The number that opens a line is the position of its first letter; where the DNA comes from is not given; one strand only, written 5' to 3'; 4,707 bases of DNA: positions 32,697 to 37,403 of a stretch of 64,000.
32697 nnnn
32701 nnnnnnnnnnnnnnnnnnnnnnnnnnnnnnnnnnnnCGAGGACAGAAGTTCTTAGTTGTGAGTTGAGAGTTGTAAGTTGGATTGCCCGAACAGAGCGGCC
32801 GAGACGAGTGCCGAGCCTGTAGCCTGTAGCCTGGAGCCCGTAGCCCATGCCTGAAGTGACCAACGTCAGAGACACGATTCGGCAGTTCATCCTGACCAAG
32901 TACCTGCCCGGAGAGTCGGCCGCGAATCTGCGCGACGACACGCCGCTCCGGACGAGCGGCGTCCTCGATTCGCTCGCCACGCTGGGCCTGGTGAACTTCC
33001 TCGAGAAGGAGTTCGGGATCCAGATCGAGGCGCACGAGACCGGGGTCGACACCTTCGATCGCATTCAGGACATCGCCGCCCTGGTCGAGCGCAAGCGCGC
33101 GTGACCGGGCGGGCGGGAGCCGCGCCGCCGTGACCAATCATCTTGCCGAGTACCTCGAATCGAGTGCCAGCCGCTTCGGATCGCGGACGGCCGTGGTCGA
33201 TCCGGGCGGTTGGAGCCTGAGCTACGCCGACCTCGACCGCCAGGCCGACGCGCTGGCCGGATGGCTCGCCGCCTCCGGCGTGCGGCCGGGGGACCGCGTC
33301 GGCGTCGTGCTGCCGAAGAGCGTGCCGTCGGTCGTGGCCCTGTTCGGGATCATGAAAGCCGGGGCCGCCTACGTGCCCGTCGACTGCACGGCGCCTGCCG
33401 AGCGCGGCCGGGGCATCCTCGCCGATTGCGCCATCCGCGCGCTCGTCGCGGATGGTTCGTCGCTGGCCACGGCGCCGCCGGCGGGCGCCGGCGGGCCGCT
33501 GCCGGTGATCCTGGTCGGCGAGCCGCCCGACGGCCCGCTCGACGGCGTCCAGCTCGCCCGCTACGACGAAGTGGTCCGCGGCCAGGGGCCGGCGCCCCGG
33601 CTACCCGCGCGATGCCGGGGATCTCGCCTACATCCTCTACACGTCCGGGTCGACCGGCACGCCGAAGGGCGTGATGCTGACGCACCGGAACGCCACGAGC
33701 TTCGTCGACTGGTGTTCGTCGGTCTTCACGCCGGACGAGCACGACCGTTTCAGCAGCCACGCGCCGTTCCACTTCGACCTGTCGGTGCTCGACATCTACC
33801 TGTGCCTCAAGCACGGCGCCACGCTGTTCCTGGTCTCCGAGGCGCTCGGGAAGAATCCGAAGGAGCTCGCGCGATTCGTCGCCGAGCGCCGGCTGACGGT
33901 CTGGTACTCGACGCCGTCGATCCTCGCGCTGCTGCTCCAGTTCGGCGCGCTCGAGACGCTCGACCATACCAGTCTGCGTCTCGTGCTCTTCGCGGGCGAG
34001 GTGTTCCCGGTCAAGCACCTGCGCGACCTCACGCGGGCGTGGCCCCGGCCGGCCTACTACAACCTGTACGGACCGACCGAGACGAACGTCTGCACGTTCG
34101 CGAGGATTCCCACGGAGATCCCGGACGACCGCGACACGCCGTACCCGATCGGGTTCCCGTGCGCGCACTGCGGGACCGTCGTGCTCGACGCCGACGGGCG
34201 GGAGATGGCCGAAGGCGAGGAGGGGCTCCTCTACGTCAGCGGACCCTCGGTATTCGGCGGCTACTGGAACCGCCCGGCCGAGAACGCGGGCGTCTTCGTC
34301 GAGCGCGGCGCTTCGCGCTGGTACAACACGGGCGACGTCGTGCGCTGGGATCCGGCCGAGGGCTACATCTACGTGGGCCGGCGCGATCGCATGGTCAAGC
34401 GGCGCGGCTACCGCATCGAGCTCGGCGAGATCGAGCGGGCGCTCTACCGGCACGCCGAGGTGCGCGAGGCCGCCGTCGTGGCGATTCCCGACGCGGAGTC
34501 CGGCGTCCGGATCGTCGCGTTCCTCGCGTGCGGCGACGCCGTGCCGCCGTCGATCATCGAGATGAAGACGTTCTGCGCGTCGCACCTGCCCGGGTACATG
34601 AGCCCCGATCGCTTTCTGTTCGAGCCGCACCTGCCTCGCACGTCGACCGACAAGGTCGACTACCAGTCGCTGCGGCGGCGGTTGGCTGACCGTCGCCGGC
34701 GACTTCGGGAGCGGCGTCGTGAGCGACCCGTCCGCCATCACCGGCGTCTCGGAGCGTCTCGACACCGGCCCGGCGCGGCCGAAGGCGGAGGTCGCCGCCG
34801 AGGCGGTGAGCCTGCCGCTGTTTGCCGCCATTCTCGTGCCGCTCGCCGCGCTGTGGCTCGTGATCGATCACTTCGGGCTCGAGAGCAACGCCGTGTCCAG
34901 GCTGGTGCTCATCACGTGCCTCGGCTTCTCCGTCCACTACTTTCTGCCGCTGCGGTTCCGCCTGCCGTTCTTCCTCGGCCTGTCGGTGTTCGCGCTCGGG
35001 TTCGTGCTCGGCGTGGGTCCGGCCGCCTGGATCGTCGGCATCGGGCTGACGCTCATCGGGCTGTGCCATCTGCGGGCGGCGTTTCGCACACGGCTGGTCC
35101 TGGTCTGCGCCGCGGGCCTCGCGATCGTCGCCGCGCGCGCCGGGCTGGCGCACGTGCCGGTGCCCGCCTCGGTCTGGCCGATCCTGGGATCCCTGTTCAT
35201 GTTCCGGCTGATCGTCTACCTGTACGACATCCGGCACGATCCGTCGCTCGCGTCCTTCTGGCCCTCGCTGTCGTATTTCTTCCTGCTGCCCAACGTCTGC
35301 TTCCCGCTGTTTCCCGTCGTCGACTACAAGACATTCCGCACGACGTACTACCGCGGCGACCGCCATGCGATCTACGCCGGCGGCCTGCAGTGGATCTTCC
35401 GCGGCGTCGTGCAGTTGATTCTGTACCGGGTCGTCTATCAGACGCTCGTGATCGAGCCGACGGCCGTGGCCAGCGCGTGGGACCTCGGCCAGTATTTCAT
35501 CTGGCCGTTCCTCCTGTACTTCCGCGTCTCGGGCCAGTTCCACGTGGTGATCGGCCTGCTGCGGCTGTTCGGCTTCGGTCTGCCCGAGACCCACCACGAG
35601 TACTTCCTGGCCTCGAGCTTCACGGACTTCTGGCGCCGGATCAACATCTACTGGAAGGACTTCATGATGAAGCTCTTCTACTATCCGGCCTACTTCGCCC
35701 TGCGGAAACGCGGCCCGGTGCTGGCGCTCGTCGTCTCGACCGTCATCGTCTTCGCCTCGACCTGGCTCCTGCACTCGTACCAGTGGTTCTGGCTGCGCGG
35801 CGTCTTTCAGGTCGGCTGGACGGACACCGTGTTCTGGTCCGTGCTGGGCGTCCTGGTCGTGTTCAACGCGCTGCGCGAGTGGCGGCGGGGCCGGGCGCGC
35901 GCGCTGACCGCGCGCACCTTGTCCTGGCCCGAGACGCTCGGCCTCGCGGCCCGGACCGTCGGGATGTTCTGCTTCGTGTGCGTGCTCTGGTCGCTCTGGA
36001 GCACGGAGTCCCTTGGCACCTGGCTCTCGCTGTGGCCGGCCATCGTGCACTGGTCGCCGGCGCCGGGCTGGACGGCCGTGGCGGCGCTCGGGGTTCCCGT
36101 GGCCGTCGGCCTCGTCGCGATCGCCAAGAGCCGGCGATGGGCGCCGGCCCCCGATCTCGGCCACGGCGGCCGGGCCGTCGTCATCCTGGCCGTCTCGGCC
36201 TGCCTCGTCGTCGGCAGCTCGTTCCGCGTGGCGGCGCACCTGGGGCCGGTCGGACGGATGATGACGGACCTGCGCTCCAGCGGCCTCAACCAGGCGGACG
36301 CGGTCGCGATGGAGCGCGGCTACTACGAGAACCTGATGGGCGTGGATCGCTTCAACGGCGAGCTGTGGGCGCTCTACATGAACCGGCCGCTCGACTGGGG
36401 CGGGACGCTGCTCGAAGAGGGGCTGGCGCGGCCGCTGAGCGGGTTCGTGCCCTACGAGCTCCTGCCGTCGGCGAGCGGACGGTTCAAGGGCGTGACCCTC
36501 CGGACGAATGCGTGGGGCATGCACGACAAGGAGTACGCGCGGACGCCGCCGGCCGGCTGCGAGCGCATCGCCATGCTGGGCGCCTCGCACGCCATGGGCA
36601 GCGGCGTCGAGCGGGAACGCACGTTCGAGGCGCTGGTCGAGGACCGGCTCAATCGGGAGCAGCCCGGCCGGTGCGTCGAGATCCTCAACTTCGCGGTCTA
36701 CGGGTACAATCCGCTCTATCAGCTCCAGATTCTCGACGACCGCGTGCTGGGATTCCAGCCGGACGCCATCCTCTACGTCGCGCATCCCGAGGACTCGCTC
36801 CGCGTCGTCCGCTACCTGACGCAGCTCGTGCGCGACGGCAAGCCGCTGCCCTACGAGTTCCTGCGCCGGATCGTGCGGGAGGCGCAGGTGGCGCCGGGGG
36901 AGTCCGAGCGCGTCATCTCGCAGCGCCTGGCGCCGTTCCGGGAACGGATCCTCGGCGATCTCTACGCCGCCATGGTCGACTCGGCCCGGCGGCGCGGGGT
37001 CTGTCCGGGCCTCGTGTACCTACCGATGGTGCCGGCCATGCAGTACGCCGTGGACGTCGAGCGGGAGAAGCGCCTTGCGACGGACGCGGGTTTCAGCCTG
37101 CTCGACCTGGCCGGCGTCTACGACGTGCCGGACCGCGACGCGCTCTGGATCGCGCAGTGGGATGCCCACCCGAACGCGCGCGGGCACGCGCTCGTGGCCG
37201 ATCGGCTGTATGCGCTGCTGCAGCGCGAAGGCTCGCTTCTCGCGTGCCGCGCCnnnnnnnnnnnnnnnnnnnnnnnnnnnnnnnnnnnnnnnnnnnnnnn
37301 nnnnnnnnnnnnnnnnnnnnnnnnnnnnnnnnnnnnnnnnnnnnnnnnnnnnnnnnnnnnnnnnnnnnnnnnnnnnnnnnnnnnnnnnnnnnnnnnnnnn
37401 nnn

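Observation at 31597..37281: Carrier-protein acylation cassette (ACAD homolog + ACP + stand-alone adenylase + MBOAT-SGNH fusion) embedded in a PEP-CTERM/EPS locus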

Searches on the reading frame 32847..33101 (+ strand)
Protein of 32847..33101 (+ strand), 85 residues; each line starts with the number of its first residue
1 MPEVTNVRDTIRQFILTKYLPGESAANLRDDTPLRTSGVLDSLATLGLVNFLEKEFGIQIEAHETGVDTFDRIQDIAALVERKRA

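Call 8: search_protein_families(library=pfam, proteins=[window:32847-33101:+], max_evalue=0.01)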
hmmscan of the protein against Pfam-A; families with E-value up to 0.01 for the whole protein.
seq(85 aa): 2 families
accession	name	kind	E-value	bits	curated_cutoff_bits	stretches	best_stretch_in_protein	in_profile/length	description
PF00550.31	PP-binding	-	0.00014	22.5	20.8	1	25-78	15-65/67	Phosphopantetheine attachment site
PF14573.12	PP-binding_2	-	0.0048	17.6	32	1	35-84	41-88/96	Acyl-carrier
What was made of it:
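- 32847..33104 (+): Type II carrier protein (85 aa). The phosphopantetheine-attachment Ser42 in GVLDSL lies at 32970-32972. Pfam PP-binding scores 22.5 bits, above its cut-off of 20.8 (call 8).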

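Call 9: search_protein_families(library=ncbifam, proteins=[window:32847-33101:+], max_evalue=0.01)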
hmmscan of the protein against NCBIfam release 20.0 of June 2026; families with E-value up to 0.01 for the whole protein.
seq(85 aa): 8 families
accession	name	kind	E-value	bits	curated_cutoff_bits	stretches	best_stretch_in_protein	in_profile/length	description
NF052616.1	ACP_for_OlsHI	equivalog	7e-29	100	130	1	6-84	3-81/83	ornithine lipid biosynthesis acyl carrier protein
NF058660.1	cispen_ACP_AmcB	equivalog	7.1e-09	35.7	80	1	7-84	2-79/80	cispentacin biosynthesis acyl carrier protein AmcB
NF003464.0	PRK05087.1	equivalog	3.1e-05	23.9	68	1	30-82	24-76/78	D-alanine--poly(phosphoribitol) ligase subunit DltC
NF002148.0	PRK00982.1-2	subfamily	0.00032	20.5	71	1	41-83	37-77/79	acyl carrier protein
NF002150.0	PRK00982.1-4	subfamily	0.0013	19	66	1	40-84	37-79/80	acyl carrier protein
TIGR00517.1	acyl_carrier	equivalog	0.0013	18.6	70.45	1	40-82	35-75/77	acyl carrier protein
NF005480.0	PRK07081.1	equivalog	0.0015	18.4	72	1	10-81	4-74/83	acyl carrier protein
TIGR01688.1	dltC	equivalog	0.0059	16.7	52.35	1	31-78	22-69/73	D-alanine--poly(phosphoribitol) ligase subunit 2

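Call 47: search_solved_structures(query=window:32847-33101:+, max_evalue=1, show_alignments=3)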
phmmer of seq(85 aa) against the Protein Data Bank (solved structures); distinct sequences matched with E-value up to 1: 24.
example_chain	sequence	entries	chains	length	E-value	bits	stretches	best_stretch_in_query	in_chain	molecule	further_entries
6cxt_A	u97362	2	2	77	1.2e-07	35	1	14-81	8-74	Alpha/beta hydrolase fold protein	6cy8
2my5_A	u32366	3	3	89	8.1e-07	32.4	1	10-80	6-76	Peptidyl carrier protein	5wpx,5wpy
2my6_A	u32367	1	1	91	2.1e-06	31.1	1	10-80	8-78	Peptidyl carrier protein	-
5jdx_A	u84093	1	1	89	5.7e-06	29.7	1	13-85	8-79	Putative peptidyl carrier protein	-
7thn_E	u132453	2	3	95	7.1e-06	29.4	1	13-85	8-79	Probable acyl carrier protein PigG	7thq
5gxt_A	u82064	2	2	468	1.3e-05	28.5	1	11-84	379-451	Maltose-binding periplasmic protein,PigG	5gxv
2n5h_A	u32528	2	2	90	0.00017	25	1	6-83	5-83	Peptidyl carrier protein PltL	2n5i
6o6e_E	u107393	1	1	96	0.00021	24.7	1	6-83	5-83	Peptidyl carrier protein PltL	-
8jf2_F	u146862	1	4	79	0.0035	20.8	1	24-77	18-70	D-alanyl carrier protein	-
6bug_A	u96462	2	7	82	0.0038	20.7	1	24-77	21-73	D-alanyl carrier protein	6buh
9ls6_A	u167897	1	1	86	0.0077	19.7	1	5-83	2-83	Acyl carrier protein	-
8gsa_A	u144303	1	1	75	0.033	17.7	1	22-85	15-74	Acyl carrier protein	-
2lki_A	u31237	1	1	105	0.033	17.7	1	38-83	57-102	Putative uncharacterized protein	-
8k4r_B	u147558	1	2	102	0.043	17.4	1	6-71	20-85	Acyl-carrier-protein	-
5czd_B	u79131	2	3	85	0.045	17.3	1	13-71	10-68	Acyl-carrier-protein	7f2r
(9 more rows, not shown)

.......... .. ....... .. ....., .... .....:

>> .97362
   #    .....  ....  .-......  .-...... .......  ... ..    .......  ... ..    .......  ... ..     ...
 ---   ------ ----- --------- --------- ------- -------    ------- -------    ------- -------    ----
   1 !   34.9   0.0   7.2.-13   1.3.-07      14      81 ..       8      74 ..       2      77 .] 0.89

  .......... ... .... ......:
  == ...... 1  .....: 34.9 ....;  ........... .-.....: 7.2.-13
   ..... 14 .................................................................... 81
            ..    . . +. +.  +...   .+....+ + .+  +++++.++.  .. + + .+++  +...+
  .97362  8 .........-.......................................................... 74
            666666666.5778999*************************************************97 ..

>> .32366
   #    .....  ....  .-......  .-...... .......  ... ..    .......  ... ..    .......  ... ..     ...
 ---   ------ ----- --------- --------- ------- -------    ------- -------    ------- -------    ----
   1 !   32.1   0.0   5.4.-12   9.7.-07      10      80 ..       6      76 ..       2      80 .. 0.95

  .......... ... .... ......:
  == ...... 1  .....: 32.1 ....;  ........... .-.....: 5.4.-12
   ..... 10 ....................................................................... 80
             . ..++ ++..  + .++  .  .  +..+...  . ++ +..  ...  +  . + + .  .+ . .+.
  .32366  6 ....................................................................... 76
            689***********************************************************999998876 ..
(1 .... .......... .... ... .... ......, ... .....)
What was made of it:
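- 32847..33104 (+): Best PDB matches are 6CXT_A (35 bits), PigG and PltL; DltC is weaker at 20.8 bits (call 47).
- On Prolyl-carrier-protein oxidation triad (PltF/PltL/PltE type): The best PDB matches are prolyl/pyrrolyl carriers, with modest E-values of 1e-7 to 2e-4 (call 47).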

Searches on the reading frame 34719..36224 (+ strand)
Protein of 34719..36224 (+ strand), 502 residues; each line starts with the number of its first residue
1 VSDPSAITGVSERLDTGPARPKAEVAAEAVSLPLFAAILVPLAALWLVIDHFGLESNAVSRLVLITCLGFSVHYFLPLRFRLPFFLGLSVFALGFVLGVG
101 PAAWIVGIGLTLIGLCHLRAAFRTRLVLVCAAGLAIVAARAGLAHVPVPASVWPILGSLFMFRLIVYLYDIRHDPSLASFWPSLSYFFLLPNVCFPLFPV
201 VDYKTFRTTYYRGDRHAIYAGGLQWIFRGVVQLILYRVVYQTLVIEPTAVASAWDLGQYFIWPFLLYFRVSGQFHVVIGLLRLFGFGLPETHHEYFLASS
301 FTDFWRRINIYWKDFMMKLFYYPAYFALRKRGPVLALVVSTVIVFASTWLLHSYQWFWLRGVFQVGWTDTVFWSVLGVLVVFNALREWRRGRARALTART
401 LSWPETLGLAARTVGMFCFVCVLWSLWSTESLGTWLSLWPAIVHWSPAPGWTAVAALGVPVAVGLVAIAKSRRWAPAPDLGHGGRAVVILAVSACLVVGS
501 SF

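Call 59: search_protein_families(library=pfam, proteins=[window:34719-36224:+], max_evalue=10)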
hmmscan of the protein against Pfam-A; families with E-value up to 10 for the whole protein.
seq(502 aa): 0 families
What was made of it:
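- Tried and rejected: DltD and AlgX models on the C-terminal domain: nothing (call 59).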

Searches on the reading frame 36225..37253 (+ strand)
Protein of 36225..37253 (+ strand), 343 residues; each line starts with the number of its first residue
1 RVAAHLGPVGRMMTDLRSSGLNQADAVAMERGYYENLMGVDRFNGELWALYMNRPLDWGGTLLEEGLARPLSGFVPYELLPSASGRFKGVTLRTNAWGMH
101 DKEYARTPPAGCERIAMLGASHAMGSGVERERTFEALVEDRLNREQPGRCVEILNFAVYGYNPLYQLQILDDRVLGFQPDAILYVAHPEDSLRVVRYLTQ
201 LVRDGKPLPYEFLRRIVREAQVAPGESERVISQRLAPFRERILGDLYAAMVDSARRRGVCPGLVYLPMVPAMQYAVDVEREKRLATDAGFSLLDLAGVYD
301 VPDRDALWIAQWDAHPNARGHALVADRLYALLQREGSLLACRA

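Call 59: search_protein_families(library=pfam, proteins=[window:36225-37253:+], max_evalue=10)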
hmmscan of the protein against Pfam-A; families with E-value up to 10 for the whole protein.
seq(343 aa): 3 families
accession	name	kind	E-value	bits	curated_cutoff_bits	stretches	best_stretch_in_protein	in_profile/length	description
PF13472.12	Lipase_GDSL_2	-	1.3e-06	29.4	32.9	1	118-323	2-178/178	GDSL-like Lipase/Acylhydrolase family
PF00657.28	Lipase_GDSL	-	0.0027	18.3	23.6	1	115-328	1-208/208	GDSL-like Lipase/Acylhydrolase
PF09277.16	Erythro-docking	-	0.14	12.6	24.6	1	313-335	20-42/58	Erythronolide synthase, docking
